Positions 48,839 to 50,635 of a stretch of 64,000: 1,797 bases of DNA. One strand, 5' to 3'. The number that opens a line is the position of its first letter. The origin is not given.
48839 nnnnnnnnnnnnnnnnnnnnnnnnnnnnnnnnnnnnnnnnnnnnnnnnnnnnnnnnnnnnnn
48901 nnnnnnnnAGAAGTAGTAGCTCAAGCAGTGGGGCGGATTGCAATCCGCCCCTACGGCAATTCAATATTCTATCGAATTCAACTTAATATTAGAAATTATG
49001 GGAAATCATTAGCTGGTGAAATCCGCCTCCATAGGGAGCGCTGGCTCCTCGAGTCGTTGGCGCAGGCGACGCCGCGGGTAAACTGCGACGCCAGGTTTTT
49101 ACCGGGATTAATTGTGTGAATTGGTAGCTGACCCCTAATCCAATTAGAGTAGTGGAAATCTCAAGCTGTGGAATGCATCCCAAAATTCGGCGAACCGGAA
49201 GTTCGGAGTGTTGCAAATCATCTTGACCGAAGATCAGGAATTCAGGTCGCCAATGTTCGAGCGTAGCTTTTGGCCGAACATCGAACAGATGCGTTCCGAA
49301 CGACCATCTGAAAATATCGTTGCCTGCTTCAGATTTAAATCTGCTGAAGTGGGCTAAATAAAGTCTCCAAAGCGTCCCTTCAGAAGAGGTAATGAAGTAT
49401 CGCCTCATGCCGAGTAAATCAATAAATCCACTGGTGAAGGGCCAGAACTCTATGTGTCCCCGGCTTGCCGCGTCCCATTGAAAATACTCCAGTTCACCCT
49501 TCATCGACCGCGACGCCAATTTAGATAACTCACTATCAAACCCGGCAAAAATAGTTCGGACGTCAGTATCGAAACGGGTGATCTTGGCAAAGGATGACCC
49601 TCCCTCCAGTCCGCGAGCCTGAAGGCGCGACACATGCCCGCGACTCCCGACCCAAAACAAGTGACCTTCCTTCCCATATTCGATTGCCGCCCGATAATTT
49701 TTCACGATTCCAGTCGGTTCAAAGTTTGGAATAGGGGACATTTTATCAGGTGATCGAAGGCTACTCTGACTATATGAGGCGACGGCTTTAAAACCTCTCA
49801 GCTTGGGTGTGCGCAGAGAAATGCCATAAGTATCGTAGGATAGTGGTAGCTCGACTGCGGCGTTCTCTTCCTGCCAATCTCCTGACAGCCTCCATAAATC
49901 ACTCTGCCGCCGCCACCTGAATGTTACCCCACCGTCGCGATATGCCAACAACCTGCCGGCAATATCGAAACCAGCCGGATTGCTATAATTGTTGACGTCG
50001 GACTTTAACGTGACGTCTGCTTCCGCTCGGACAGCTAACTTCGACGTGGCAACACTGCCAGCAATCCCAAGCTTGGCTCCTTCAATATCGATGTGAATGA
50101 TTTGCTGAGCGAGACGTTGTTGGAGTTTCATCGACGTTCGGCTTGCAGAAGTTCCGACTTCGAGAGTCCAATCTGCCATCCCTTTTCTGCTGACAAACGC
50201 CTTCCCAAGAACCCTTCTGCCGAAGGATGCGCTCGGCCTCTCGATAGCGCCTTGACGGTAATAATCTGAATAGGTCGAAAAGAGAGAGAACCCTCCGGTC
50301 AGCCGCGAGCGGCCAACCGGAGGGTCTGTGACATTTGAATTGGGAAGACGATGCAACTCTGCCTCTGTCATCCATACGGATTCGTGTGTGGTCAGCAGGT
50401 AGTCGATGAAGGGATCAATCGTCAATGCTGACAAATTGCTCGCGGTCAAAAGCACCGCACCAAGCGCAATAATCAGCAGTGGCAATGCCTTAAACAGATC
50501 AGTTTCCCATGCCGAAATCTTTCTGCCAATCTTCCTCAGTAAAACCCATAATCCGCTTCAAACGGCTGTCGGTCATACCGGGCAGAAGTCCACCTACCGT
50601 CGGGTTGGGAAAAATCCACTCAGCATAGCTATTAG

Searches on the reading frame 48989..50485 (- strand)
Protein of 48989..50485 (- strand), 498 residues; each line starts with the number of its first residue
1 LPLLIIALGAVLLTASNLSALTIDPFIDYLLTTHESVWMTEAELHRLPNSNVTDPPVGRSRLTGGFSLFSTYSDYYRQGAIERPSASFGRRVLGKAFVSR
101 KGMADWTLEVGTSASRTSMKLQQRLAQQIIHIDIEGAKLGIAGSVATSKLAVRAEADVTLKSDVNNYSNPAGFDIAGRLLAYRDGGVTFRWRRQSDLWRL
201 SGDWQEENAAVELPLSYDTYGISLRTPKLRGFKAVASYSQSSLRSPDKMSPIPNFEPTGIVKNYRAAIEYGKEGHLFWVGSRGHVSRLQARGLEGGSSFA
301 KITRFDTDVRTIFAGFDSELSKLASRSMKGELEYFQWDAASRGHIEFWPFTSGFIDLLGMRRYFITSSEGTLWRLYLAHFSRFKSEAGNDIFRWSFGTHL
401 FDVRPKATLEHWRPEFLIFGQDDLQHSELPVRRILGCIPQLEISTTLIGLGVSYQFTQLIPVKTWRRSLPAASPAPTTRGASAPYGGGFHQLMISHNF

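Call 7: search_protein_families(library=pfam, proteins=[window:48989-50485:-], max_evalue=0.1)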
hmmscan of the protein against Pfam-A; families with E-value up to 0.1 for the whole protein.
window:48989-50485:- (498 aa): 0 families

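Call 8: search_protein_families(library=ncbifam, proteins=[window:48989-50485:-], max_evalue=0.1)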
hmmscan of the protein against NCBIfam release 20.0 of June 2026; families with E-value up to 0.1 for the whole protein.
window:48989-50485:- (498 aa): 0 families

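Call 9: find_homologous_proteins(query=window:48989-50485:-)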
Query window:48989-50485:- (498 aa): 13 proteins with E <= 0.001 among 8000 candidates.
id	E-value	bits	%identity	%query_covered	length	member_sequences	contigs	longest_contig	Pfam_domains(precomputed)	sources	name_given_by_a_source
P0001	0.0e+0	1135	100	100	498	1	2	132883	-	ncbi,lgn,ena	-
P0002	9.6e-157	540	53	100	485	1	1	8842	-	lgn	-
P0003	1.3e-59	220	31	100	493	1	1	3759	-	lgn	-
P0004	1.8e-56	210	31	98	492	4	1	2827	-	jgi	-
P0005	2.0e-55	206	31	100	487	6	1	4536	-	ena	-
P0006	8.8e-55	204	31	95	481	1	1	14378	-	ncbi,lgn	-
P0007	2.4e-54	203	30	100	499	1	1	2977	-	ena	-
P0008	5.4e-54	202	31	95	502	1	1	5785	-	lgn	-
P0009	2.2e-52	196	30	96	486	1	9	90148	-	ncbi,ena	-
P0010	4.2e-52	195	30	95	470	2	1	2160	-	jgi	jgi:hypothetical protein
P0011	4.5e-51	192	29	95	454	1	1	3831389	-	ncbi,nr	ncbi:MAG: hypothetical protein JSW64_01420 [Candidatus Zixiibacteriota bacterium]|nr:MAG: hypothetic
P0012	1.7e-46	177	31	84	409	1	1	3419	-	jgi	jgi:hypothetical protein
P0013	4.9e-42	162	28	90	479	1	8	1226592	-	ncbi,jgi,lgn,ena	-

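Call 12: find_encoding_contigs(protein=P0011, flank=10000, max_places=2)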
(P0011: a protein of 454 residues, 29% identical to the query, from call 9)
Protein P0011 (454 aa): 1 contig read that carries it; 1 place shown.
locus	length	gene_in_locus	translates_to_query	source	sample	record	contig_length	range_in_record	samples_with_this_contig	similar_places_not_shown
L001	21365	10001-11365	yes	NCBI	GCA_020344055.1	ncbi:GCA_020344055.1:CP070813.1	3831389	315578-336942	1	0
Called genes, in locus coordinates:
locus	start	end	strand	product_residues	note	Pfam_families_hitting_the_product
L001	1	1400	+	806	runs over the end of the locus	PF25778:DUF7948, PF06739:SBBP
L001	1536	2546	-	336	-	PF02568:ThiI, PF03054:tRNA_Me_trans (weak), PF18297:NFACT-R_2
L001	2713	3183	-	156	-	PF02082:Rrf2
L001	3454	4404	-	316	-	PF08331:QueG_DUF1730, PF13484:Fer4_16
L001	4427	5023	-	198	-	-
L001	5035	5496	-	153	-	PF05163:DinB, PF12867:DinB_2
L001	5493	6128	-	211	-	PF01596:Methyltransf_3, PF01135:PCMT (weak), PF13847:Methyltransf_31, PF08241:Methyltransf_11 (weak), PF13578:Methyltransf_24, PF13649:Methyltransf_25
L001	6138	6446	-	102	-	-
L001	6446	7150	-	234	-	PF21948:LplA-B_cat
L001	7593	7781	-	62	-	PF13459:Fer4_15, PF13370:Fer4_13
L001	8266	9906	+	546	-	-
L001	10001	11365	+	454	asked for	-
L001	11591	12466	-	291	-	PF19420:DDAH_eukar, PF02274:ADI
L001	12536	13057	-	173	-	PF22277:EncFtn-like (faint), PF02915:Rubrerythrin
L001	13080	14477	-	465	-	PF00890:FAD_binding_2 (weak), PF01134:GIDA, PF03486:HI0933_like (faint), PF07992:Pyr_redox_2, PF12831:FAD_oxidored, PF13738:Pyr_redox_3, PF00070:Pyr_redox, PF02852:Pyr_redox_dim, +1 more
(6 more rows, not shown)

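Call 13: find_encoding_contigs(protein=P0013, flank=10000, max_places=2)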
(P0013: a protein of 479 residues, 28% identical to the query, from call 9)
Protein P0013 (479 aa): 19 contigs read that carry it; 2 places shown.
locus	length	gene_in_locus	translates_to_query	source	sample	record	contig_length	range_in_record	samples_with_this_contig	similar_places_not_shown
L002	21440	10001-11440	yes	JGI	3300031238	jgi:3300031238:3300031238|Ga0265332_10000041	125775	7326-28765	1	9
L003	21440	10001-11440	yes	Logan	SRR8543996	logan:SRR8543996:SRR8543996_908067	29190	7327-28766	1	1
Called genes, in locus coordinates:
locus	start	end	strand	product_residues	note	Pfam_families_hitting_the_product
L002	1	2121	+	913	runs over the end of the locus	PF00082:Peptidase_S8, PF18962:Por_Secre_tail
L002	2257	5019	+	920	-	PF00082:Peptidase_S8, PF18962:Por_Secre_tail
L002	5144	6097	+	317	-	-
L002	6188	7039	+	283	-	PF00702:Hydrolase (faint), PF05116:S6PP (faint), PF08282:Hydrolase_3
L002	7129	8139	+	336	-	PF01515:PTA_PTB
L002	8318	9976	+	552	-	-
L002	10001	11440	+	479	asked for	-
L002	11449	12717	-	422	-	PF00994:MoCF_biosynth, PF18146:CinA_KH, PF02464:CinA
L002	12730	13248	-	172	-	PF04608:PgpA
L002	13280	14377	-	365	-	PF13433:Peripla_BP_5, PF13458:Peripla_BP_6, PF01094:ANF_receptor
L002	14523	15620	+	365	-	PF08534:Redoxin, PF00578:AhpC-TSA, PF13905:Thioredoxin_8, PF17991:Thioredoxin_10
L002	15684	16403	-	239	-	PF04405:ScdA_N, PF01814:Hemerythrin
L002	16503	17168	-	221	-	PF01965:DJ-1_PfpI (weak)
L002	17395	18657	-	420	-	PF16241:DUF4900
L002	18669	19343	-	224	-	-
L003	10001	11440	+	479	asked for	-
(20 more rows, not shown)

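Call 14: find_encoding_contigs(protein=P0009, flank=10000, max_places=2)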
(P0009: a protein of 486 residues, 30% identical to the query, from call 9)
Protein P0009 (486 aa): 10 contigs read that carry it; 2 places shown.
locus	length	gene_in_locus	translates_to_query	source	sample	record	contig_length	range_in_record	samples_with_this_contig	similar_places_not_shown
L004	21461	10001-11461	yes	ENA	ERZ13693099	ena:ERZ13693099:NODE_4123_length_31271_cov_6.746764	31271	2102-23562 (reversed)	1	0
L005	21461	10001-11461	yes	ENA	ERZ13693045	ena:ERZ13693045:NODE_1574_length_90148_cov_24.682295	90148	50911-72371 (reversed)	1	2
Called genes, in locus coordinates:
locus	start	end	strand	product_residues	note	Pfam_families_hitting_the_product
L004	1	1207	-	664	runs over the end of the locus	PF18962:Por_Secre_tail (faint)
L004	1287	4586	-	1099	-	-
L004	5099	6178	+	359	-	PF21088:MS_channel_1st, PF00924:MS_channel_2nd, PF21082:MS_channel_3rd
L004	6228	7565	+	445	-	PF00342:PGI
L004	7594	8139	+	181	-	PF01797:Y1_Tnp (weak)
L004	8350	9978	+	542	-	-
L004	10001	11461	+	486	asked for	-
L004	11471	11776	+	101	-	PF01910:Thiamine_BP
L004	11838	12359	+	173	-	PF05163:DinB, PF12867:DinB_2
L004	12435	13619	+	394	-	PF01071:GARS_A (weak), PF02786:CPSase_L_D2, PF08442:ATP-grasp_2, PF13549:ATP-grasp_5, PF24948:Citrate_synth_N, PF00549:Ligase_CoA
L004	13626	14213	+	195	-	-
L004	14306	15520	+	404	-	-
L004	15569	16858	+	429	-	-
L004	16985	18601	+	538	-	PF00149:Metallophos, PF02872:5_nucleotid_C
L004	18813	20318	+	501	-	PF00932:LTD, PF18942:DUF5689, PF18962:Por_Secre_tail (weak)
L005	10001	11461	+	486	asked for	-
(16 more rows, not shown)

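Call 19: search_solved_structures(query=A1, max_evalue=10)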
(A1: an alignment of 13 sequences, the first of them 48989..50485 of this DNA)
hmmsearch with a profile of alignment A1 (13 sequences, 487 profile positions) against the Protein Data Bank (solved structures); distinct sequences matched with E-value up to 10: 0.

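Call 21: list_cluster_members(proteins=[P0001, P0014, P0006, P0009, P0013, P0017, P0023, P0029, P0016, P0035])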
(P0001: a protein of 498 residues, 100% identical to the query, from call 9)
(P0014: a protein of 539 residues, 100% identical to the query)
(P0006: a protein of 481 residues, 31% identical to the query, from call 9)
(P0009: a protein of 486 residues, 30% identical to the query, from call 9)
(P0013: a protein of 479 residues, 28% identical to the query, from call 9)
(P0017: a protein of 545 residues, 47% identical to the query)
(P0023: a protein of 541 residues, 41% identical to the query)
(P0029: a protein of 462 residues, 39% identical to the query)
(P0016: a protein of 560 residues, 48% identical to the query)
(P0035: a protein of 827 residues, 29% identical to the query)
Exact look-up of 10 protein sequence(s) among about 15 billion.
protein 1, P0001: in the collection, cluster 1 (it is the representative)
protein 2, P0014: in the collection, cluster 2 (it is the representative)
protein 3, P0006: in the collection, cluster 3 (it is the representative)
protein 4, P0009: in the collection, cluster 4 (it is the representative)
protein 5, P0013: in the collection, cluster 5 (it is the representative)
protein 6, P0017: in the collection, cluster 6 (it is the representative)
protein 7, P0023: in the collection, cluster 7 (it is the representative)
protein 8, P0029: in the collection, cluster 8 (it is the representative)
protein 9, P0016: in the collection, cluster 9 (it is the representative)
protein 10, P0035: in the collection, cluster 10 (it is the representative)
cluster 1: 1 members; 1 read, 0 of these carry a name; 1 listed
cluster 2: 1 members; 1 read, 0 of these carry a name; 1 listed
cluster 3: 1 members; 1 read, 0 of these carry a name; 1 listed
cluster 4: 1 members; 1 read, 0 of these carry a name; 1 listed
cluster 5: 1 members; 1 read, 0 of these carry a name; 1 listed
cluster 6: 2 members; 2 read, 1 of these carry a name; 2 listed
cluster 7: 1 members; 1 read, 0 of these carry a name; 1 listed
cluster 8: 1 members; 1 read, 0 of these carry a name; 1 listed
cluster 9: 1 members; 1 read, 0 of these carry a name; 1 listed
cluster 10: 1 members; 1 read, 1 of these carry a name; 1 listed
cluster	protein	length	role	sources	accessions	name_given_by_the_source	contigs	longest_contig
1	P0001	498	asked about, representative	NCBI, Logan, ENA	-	-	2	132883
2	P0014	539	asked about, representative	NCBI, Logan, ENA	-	-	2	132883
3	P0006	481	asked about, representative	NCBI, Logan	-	-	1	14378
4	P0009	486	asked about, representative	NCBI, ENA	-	-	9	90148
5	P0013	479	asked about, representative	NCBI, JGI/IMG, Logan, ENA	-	-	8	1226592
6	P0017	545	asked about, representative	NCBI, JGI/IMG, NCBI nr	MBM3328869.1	MAG: hypothetical protein FJY67_05245 [Calditrichaeota bacterium] | hypothetical protein [Calditrichota bacterium]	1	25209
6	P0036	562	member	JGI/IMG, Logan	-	-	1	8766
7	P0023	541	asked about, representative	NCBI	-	-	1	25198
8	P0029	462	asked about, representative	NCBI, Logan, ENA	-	-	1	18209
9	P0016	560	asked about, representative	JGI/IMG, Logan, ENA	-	-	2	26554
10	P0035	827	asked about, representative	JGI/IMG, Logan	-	hypothetical protein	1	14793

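Call 30: predict_structure(alignment_id=A1)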
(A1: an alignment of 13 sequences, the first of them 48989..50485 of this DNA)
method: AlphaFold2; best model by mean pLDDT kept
length: 498 residues; sequences in the alignment: 13
mean_pLDDT: 74.8   pTM: 0.76
mean pLDDT of the five models: 74.8, 70.8, 66.7, 65.9, 63.7
residues with pLDDT >= 90: 113; 70-90: 237; 50-70: 75; < 50: 73
segments of 3 or more residues with pLDDT < 50: 1-23, 33-38, 49-59, 78-80, 164-167, 348-359, 473-485
pLDDT, mean of each block of 10 residues (from residue 1): 36 30 54 49 58 39 83 65 69 82 80 78 59 75 78 75 53 81 80 82 69 85 89 91 76 85 92 91 92 77 91 92 79 94 64 43 87 93 78 90 92 75 82 90 86 87 80 44 58 85
secondary structure, 60 per line:
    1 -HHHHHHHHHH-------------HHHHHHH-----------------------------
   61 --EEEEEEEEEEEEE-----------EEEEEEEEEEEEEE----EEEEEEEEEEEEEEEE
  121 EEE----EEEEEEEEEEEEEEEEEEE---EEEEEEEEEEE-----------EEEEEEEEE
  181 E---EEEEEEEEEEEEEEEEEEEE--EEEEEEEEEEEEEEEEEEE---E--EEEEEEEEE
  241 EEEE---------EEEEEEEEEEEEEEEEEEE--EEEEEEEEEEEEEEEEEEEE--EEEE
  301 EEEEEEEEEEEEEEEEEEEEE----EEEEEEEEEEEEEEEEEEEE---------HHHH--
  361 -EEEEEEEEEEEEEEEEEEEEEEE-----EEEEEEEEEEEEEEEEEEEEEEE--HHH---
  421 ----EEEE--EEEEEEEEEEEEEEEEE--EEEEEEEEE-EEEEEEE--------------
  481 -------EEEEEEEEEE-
elements in order: H2-11 H25-31 E63-75 E87-100 E105-123 E128-146 E150-160 E172-181 E185-204 E207-225 E232-244 E254-272 E275-294 E297-321 E326-345 H355-358 E362-384 E390-412 E425-428 E431-447 E450-458 E460-466 E488-497

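Call 34: fold_search(model_id=the predicted structure, library=pdb)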
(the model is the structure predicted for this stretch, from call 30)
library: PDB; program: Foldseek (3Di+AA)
matches with E <= 10: 765; with E <= 0.001: 78
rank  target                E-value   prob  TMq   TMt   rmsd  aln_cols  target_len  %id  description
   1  5dl7                  1.1e-06  1.00  0.35  0.42  12.5       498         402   10  Crystal structure of Acinetobacter baumannii OccAB3 (released 2016-02-03)
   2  9b8a                  2.5e-06  1.00  0.33  0.31  11.1       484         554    8  Cryo-EM structure of E. coli cellulose synthase subunit C (released 2025-02-19)
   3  4ft6                  3.6e-06  1.00  0.33  0.40  12.7       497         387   11  Crystal Structure of Pseudomonas aeruginosa OccK9 (OpdG) (released 2013-07-24)
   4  5dl6                  4.8e-06  1.00  0.36  0.43  12.4       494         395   10  Crystal structure of Acinetobacter baumannii OccAB2 (released 2016-02-03)
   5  3t24_C                6.6e-06  1.00  0.35  0.44  13.5       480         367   12  Crystal structure of Pseudomonas aeruginosa OpdQ (released 2012-02-08)
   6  6tzk                  6.9e-06  1.00  0.38  0.41   9.0       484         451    9  Bacterial cellulose synthase outermembrane channel BcsC with terminal TPR repeat (released 2019-10-23)
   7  4b61_A                1.3e-05  1.00  0.37  0.41  15.8       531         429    8  In meso structure of alginate transporter, AlgE, from Pseudomoas aeruginosa, PAO1. Crystal form 3. (released 2013-07-17)
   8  4fsp                  2.1e-05  1.00  0.32  0.41  12.8       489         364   10  Crystal Structure of Pseudomonas aeruginosa OccK11 (OpdR) (released 2013-07-24)
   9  4azl_B                2.3e-05  1.00  0.42  0.49  13.8       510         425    9  In meso structure of alginate transporter, AlgE, from Pseudomoas aeruginosa, PAO1, crystal form 2. (released 2013-07-03)
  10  1e54_A                2.3e-05  1.00  0.31  0.44  17.5       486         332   10  Anion-selective porin from Comamonas acidovorans (released 2001-07-12)
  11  4b61_B                2.7e-05  1.00  0.41  0.46  13.7       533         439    9  In meso structure of alginate transporter, AlgE, from Pseudomoas aeruginosa, PAO1. Crystal form 3. (released 2013-07-17)
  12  4azl_A                2.8e-05  1.00  0.42  0.49  13.8       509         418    9  In meso structure of alginate transporter, AlgE, from Pseudomoas aeruginosa, PAO1, crystal form 2. (released 2013-07-03)
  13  5d5d                  3.3e-05  1.00  0.39  0.47  14.8       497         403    8  In meso in situ serial X-ray crystallography structure of AlgE at 100 K (released 2016-01-13)
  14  9b8h_A                3.4e-05  1.00  0.32  0.28  11.4       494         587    9  Cryo-EM structure of E. coli cellulose synthase subunit C with cellotetraose (released 2025-02-19)
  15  7vu2                  3.4e-05  1.00  0.27  0.30  15.9       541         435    9  Chitoporin from Serratia marcescens (released 2022-11-09)
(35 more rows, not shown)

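Call 41: search_protein_representatives(alignment_id=A1)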
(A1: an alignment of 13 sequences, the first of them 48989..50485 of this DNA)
Query: 13 sequences, 487 profile positions. Proteins with E-value up to 0.001 (for the whole library): 364; up to 1e-10: 229; up to 1e-30: 63. The best 150 are listed.
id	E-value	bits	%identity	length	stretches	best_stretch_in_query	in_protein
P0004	8.3e-198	674.4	-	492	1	4-487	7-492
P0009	1.1e-193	660.8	-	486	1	3-487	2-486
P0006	2.9e-190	649.5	-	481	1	10-487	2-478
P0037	4.1e-176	602.8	-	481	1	11-487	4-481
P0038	7.0e-175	598.8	-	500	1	4-487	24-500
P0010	1.7e-174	597.5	-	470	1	19-487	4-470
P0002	2.0e-172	590.7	-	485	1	1-486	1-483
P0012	3.3e-171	586.6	-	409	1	81-487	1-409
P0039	7.6e-170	582.2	-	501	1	13-487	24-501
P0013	8.8e-159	545.7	-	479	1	2-487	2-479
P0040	5.2e-148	510.1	-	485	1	4-485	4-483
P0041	1.0e-146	505.9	-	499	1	5-487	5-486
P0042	3.5e-146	504.1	-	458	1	28-487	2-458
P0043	2.6e-145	501.2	-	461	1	33-485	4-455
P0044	4.4e-140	484.0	-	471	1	18-487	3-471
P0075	5.0e-36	140.8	-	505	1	8-487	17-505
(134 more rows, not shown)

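Call 43: search_protein_families(library=pfam, alignment_id=A3, max_evalue=0.01)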
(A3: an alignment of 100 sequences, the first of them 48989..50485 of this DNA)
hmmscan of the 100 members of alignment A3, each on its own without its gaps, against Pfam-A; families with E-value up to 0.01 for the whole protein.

A. member 1, window:48989-50485:- (498 aa): 0 families

B. families by the number of members that match (of 100 scanned): 2 families
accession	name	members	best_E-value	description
PF13609.12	Porin_4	1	0.0016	Gram-negative porin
PF07676.18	PD40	1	0.0024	WD40-like Beta Propeller Repeat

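Call 47: find_encoding_contigs(protein=P0075, flank=6000, max_places=2)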
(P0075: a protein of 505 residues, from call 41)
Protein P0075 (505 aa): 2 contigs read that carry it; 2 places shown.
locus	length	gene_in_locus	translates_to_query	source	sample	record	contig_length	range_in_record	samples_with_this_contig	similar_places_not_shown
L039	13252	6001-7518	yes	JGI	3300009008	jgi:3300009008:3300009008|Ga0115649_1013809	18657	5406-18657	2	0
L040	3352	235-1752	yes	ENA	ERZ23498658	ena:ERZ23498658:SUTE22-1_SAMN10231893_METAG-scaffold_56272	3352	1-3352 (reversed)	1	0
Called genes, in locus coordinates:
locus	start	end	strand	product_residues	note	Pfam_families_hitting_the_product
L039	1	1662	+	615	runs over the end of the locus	PF07584:BatA, PF13519:VWA_2, PF07705:CARDB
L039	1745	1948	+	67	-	-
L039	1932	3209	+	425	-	PF13167:GTP-bdg_N, PF16360:GTP-bdg_M, PF01926:MMR_HSR1, PF02421:FeoB_N (weak), PF00350:Dynamin_N (faint)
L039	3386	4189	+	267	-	-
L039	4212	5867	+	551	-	-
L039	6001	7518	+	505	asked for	-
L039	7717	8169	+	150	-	-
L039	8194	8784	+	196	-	PF02156:Glyco_hydro_26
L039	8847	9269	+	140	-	PF12975:DUF3859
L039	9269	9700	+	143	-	PF01346:FKBP_N (weak), PF00254:FKBP_C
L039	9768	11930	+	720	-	PF13676:TIR_2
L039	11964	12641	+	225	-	-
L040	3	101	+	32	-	?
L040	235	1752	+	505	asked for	-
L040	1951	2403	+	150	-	-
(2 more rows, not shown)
